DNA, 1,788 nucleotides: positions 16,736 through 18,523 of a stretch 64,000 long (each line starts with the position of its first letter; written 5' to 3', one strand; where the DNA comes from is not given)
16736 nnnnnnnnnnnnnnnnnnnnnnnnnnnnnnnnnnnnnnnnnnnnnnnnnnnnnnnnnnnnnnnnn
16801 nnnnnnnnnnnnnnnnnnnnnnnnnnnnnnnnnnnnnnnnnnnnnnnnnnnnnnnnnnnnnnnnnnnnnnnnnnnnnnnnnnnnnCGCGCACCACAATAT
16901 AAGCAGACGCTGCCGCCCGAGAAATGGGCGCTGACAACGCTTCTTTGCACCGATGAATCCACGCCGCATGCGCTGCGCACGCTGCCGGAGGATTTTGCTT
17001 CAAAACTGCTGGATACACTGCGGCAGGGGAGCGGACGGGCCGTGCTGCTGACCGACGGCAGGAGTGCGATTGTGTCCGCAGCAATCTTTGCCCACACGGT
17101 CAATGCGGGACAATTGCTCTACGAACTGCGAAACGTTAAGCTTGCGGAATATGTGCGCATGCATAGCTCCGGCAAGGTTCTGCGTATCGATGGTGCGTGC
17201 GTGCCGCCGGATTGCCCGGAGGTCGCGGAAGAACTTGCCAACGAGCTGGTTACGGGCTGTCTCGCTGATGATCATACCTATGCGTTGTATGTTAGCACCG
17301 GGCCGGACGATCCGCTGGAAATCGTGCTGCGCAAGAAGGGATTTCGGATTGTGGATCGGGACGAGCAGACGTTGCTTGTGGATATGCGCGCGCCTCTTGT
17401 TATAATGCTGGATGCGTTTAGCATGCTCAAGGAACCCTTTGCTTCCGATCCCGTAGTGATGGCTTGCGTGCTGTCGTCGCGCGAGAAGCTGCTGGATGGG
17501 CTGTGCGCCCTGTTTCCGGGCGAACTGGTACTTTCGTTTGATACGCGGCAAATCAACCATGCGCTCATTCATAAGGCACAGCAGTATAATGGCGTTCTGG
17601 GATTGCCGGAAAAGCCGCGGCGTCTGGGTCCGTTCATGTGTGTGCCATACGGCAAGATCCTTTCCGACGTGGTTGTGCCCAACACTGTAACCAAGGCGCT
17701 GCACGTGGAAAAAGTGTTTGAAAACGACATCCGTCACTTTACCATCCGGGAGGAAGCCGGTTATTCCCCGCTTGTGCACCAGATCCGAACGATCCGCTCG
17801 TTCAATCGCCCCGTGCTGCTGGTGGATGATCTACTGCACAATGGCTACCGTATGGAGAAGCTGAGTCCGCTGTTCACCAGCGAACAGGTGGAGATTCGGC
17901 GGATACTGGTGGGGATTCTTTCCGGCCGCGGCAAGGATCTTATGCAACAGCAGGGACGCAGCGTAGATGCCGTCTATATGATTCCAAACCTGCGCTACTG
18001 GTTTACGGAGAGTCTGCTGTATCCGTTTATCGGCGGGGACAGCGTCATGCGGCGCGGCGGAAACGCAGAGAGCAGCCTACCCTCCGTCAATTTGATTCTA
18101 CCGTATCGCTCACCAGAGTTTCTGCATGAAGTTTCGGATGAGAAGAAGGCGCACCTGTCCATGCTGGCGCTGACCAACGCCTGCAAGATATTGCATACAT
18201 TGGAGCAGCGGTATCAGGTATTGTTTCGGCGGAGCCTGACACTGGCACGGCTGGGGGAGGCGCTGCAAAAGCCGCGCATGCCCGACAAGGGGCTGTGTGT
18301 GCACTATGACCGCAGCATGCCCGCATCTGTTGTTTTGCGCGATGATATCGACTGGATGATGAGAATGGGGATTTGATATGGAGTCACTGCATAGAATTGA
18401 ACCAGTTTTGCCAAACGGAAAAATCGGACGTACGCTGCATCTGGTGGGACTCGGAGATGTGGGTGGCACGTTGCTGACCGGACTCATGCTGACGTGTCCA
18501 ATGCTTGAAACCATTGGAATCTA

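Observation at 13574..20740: Tightly coupled three-gene (possibly four-gene) operon: giant nucleotide-enzyme fusion + LDH-like dehydrogenase + double flavodoxin-fold protein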

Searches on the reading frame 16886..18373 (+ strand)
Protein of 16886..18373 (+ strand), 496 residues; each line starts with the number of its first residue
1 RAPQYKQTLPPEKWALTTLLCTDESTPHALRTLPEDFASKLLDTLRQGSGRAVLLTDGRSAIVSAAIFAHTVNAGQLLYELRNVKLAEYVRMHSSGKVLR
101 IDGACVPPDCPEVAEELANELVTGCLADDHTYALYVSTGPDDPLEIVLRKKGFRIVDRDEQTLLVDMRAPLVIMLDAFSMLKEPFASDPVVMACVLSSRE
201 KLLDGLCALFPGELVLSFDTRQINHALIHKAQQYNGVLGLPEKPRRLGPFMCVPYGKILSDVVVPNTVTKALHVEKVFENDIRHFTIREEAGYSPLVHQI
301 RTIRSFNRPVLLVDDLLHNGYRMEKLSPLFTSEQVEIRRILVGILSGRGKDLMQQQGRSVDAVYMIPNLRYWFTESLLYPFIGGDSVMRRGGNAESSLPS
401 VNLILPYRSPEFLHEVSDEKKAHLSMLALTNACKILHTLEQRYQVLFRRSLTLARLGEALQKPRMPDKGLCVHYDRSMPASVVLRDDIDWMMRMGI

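Call 30: predict_structure(alignment_id=A2)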
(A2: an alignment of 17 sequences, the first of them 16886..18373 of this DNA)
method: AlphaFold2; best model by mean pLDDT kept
length: 496 residues; sequences in the alignment: 17
mean_pLDDT: 84.5   pTM: 0.85
mean pLDDT of the five models: 84.5, 82.1, 82.0, 80.1, 76.5
residues with pLDDT >= 90: 232; 70-90: 200; 50-70: 47; < 50: 17
segments of 3 or more residues with pLDDT < 50: 391-402, 406-408
pLDDT, mean of each block of 10 residues (from residue 1): 58 82 92 96 95 86 93 90 88 88 90 90 93 91 90 85 92 90 92 94 91 92 89 88 78 83 83 74 69 86 91 85 82 93 90 87 91 82 66 41 49 75 86 96 95 91 70 81 87 72
secondary structure, 60 per line:
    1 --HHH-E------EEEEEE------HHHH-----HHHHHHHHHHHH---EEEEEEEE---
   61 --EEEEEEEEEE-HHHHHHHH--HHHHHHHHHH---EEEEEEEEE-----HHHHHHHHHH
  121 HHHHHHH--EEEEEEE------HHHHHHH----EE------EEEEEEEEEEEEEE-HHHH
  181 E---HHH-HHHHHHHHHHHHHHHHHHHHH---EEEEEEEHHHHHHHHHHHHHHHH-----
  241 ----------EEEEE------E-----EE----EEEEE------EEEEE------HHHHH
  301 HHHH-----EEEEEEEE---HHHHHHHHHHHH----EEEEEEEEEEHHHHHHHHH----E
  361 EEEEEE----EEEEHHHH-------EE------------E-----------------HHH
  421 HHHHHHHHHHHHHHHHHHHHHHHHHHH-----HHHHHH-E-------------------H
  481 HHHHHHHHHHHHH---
elements in order: E14-19 H26-29 H35-46 E50-57 E63-72 H74-81 H84-93 E97-105 H111-127 E130-136 H143-149 E162-175 H177-180 H189-209 E213-219 H220-235 E251-255 E274-278 E285-289 H296-304 E310-317 H321-332 E337-346 H347-355 E360-366 E371-374 H375-378 H418-447 H453-458 H480-493

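Call 33: fold_search(model_id=the predicted structure, library=pdb)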
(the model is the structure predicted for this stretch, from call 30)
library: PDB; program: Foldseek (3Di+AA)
matches with E <= 10: 1277; with E <= 0.001: 74
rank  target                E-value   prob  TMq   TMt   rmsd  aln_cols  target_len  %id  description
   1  8j07_d0               3.5e-05  0.97  0.19  0.10  24.7       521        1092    9  96nm repeat of human respiratory doublet microtubule and associated axonemal complexes (released 2023-07-26)
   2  7ciu_A                4.7e-05  1.00  0.23  0.50   5.5       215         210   11  Crystal Structure of Agmatine N-Acetyltransferase mutant S171A apo form (released 2021-07-21)
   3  5trm_F                4.7e-05  1.00  0.20  0.54   5.8       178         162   13  Crystal structure of human GCN5 histone acetyltransferase domain (released 2017-12-06)
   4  8h6c_F                5.0e-05  1.00  0.19  0.52   6.0       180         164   13  Crystal structure of human GCN5 histone acetyltransferase domain bound with malonyl-CoA (released 2023-05-03)
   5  6wn8_A                6.7e-05  1.00  0.20  0.42   9.3       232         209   14  2.70 Angstrom Resolution Crystal Structure of Uracil Phosphoribosyl Transferase from Klebsiella pneumoniae (released 2020-05-06)
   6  5trm_T                7.1e-05  1.00  0.19  0.52   6.1       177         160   12  Crystal structure of human GCN5 histone acetyltransferase domain (released 2017-12-06)
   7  6cw2_D                7.5e-05  1.00  0.22  0.41   5.1       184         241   10  Crystal structure of a yeast SAGA transcriptional coactivator Ada2/Gcn5 HAT subcomplex, crystal form 1 (released 2018-09-19)
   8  5trm_H                7.5e-05  1.00  0.19  0.54   5.9       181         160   13  Crystal structure of human GCN5 histone acetyltransferase domain (released 2017-12-06)
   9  8h66_F                9.0e-05  1.00  0.20  0.53   5.9       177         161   13  Crystal structure of human GCN5 histone acetyltransferase domain bound with propionyl-CoA (released 2023-05-03)
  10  5k9n_A                9.5e-05  1.00  0.24  0.52   5.5       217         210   10  Structural and Mechanistic Analysis of Drosophila melanogaster Polyamine N acetyltransferase, an enzyme that Catalyzes (released 2017-06-07)
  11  5yag_A                1.0e-04  1.00  0.24  0.49   6.8       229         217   11  Crystal structure of mosquito arylalkylamine N-Acetyltransferase like 5b/spermine N-Acetyltransferase (released 2018-02-28)
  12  5trm_O                1.0e-04  1.00  0.19  0.51   6.3       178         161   13  Crystal structure of human GCN5 histone acetyltransferase domain (released 2017-12-06)
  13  5trl_A                1.1e-04  1.00  0.20  0.54   5.8       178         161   13  Crystal structure of human GCN5 histone acetyltransferase domain (released 2017-12-06)
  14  5icw_D                1.2e-04  1.00  0.22  0.54   7.5       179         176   14  Crystal structure of human NatF (hNaa60) homodimer bound to Coenzyme A (released 2016-06-22)
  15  5trm_A                1.2e-04  1.00  0.19  0.50   6.4       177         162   12  Crystal structure of human GCN5 histone acetyltransferase domain (released 2017-12-06)
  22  6wn8_C                1.4e-04  1.00  0.20  0.40   9.5       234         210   14  2.70 Angstrom Resolution Crystal Structure of Uracil Phosphoribosyl Transferase from Klebsiella pneumoniae (released 2020-05-06)
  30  1y0b_B                2.6e-04  1.00  0.20  0.45   5.7       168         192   13  Crystal Structure of Xanthine Phosphoribosyltransferase from Bacillus subtilis. (released 2005-02-22)
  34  1y0b_D                2.9e-04  1.00  0.20  0.45   5.4       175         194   12  Crystal Structure of Xanthine Phosphoribosyltransferase from Bacillus subtilis. (released 2005-02-22)
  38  1y0b_A                3.1e-04  1.00  0.19  0.44   5.5       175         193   12  Crystal Structure of Xanthine Phosphoribosyltransferase from Bacillus subtilis. (released 2005-02-22)
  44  7y94_B                4.1e-04  1.00  0.21  0.50   5.3       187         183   13  Crystal structure of Escherichia coli Adenine Phosphoribosyltransferase (APRT) in complex with Adenine (released 2023-08-02)
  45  6wn8_B                4.1e-04  1.00  0.20  0.41   9.8       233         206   14  2.70 Angstrom Resolution Crystal Structure of Uracil Phosphoribosyl Transferase from Klebsiella pneumoniae (released 2020-05-06)
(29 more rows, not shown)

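Call 51: search_solved_structures(query=A2, max_evalue=10)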
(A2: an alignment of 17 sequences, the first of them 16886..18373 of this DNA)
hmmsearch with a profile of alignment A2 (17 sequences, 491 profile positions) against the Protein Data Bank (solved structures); distinct sequences matched with E-value up to 10: 5.
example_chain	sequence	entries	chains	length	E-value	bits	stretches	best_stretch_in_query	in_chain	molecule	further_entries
4uox_A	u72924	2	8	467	0.53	12.2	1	143-209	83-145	PUTRESCINE AMINOTRANSFERASE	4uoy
5h7d_A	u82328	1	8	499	0.56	12.1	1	143-209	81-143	Putrescine aminotransferase,Immunoglobulin G-binding protein A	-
5x3f_A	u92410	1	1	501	0.56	12.1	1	143-209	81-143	Putrescine aminotransferase,Immunoglobulin G-binding protein A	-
8cpl_A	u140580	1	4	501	0.57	12.1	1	143-209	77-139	Putrescine aminotransferase,Immunoglobulin G-binding protein A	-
8r2p_A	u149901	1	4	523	0.59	12.1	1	143-209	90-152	Putrescine aminotransferase,Immunoglobulin G-binding protein A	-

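Call 62: search_protein_representatives(alignment_id=A2)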
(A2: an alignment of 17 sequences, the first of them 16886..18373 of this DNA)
Query: 17 sequences, 491 profile positions. Proteins with E-value up to 0.001 (for the whole library): 516; up to 1e-10: 383; up to 1e-30: 218. The best 150 are listed.
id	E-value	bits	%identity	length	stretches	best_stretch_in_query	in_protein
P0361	7.0e-220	747.4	-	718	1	2-487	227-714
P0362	1.1e-208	710.4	-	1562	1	1-489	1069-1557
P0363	6.7e-207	704.6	-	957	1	1-488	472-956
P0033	3.0e-201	685.9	-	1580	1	1-489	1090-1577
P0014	5.3e-200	681.8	-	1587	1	1-487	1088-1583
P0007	1.4e-191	654.0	-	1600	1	1-487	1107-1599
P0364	5.0e-183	625.8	-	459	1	34-487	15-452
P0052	7.4e-183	625.3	-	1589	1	1-487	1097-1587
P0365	5.1e-180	615.9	-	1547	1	1-486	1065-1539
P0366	7.0e-179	612.1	-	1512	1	1-487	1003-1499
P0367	8.9e-177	605.2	-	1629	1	1-486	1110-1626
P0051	3.4e-176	603.3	-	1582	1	1-486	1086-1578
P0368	1.3e-170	584.9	-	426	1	66-486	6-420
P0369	3.1e-164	563.8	-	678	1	1-485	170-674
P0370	1.1e-158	545.6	-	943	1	1-486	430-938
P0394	7.3e-143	493.4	-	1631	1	1-486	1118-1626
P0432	9.2e-124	430.3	-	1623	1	1-485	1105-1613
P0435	2.9e-121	422.1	-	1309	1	3-485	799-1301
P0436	1.1e-120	420.2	-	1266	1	3-487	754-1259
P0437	3.4e-120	418.6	-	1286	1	33-486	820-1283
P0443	1.8e-115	403.0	-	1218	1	39-487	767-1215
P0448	2.0e-114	399.5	-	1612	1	3-486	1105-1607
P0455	1.0e-107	377.5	-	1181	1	6-484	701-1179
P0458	1.9e-106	373.2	-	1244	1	47-484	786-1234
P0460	1.6e-104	366.9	-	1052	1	34-487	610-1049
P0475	1.0e-91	324.7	-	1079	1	155-485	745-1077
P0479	1.9e-87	310.6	-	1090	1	80-458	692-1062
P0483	6.4e-82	292.3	-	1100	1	65-484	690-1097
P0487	6.3e-79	282.5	-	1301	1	120-484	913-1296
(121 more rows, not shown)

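Call 63: search_protein_families(library=pfam, proteins=[P0435, P0436, P0443, P0455, P0475, P0483, P0460, P0487], max_evalue=0.01)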
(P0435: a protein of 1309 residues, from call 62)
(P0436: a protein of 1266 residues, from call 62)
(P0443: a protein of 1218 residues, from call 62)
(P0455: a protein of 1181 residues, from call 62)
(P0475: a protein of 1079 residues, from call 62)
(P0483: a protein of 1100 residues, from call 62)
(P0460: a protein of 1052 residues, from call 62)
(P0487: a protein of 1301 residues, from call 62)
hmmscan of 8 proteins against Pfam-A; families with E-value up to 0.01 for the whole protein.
P0435 (1309 aa): 1 family
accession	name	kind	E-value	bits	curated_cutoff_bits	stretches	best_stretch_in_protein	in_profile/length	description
PF01467.32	CTP_transf_like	-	4.4e-09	37.1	21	1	604-769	1-132/133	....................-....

P0436 (1266 aa): 4 families
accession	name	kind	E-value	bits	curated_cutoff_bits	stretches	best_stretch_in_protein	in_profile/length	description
PF01467.32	CTP_transf_like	-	2.2e-09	38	21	1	559-723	1-131/133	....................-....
PF20926.3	Htt_N-HEAT_1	-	0.00066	20.5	31.2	0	112-153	103-144/152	Huntingtin, N-terminal HEAT 1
PF00156.33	Pribosyltran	-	0.0011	18.7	26.3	1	1055-1121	79-137/158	Phosphoribosyl transferase domain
PF02985.28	HEAT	-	0.0036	17.8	23.5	0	129-156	1-28/31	HEAT repeat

P0443 (1218 aa): 0 families

P0455 (1181 aa): 1 family
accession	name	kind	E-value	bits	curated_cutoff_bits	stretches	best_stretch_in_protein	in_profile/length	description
PF01467.32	CTP_transf_like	-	1.9e-06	28.6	21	1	511-668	1-132/133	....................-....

P0475 (1079 aa): 1 family
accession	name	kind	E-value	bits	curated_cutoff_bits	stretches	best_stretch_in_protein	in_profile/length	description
PF01467.32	CTP_transf_like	-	2.2e-05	25.1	21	1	470-625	1-131/133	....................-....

P0483 (1100 aa): 0 families

P0460 (1052 aa): 1 family
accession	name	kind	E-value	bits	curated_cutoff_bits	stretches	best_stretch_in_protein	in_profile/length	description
PF00156.33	Pribosyltran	-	0.00095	18.9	26.3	0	852-887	81-116/158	Phosphoribosyl transferase domain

P0487 (1301 aa): 1 family
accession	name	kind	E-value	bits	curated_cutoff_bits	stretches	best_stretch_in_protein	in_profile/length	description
PF01467.32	CTP_transf_like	-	2.2e-05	25.1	21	1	597-697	1-94/133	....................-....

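Call 65: find_encoding_contigs(protein=P0436, flank=8000, max_places=3)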
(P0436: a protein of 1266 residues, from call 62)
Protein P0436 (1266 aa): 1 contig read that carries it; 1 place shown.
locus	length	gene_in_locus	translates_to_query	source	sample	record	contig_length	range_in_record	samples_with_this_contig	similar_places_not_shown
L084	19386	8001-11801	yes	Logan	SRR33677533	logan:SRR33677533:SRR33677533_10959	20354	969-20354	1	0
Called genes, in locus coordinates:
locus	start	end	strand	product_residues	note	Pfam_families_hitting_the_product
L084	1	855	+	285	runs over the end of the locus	-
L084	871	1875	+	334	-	PF01699:Na_Ca_ex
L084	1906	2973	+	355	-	PF01321:Creatinase_N, PF00557:Peptidase_M24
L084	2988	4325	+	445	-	PF00342:PGI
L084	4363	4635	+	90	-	PF06803:DUF1232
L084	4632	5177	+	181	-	PF00156:Pribosyltran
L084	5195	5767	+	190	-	PF06130:PTAC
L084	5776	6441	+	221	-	PF01791:DeoC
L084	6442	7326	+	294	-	PF00781:DAGK_cat, PF19279:YegS_C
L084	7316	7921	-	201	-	-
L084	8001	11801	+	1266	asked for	PF01467:CTP_transf_like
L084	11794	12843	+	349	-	PF00056:Ldh_1_N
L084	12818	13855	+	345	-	PF03358:FMN_red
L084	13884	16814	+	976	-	PF01869:BcrAD_BadFG, PF09989:DUF2229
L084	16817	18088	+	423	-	PF09989:DUF2229 (faint)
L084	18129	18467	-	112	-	-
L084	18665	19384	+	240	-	?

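Call 66: find_encoding_contigs(protein=P0475, flank=8000, max_places=2)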
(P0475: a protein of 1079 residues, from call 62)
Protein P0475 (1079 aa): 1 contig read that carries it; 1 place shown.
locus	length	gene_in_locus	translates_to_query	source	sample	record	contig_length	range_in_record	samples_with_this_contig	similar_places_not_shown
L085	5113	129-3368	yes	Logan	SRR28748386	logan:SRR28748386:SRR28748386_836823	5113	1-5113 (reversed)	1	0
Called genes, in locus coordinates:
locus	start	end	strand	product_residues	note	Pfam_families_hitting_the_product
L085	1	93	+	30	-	?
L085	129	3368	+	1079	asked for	PF01467:CTP_transf_like (faint)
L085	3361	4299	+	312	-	PF00056:Ldh_1_N (weak)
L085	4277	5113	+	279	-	?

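Call 67: find_encoding_contigs(protein=P0483, flank=8000, max_places=2)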
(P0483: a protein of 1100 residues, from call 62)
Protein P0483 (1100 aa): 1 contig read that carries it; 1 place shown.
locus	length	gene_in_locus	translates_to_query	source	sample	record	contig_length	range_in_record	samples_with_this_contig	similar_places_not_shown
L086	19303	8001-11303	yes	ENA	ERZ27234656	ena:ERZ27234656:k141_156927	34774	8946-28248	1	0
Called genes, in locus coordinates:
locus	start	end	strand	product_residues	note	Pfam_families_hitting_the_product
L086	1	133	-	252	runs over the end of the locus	PF03746:LamB_YcsF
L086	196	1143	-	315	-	PF02626:CT_A_B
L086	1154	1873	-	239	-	PF02682:CT_C_D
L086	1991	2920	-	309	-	PF00126:HTH_1, PF13556:HTH_30 (weak), PF03466:LysR_substrate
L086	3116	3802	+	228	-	PF03737:RraA-like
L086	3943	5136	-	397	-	PF00155:Aminotran_1_2, PF01041:DegT_DnrJ_EryC1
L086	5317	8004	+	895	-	PF01326:PPDK_N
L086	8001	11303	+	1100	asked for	-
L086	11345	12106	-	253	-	PF00392:GntR (faint), PF08220:HTH_DeoR, PF08279:HTH_11 (weak), PF00455:DeoRC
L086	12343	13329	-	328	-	PF00248:Aldo_ket_red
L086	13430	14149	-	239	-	PF00005:ABC_tran, PF13304:AAA_21 (faint)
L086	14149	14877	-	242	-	PF13476:AAA_23 (weak), PF00005:ABC_tran, PF12399:BCA_ABC_TP_C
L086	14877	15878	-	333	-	PF02653:BPD_transp_2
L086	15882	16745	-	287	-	PF02653:BPD_transp_2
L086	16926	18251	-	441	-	PF13433:Peripla_BP_5, PF13458:Peripla_BP_6, PF01094:ANF_receptor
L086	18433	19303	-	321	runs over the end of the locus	PF00294:PfkB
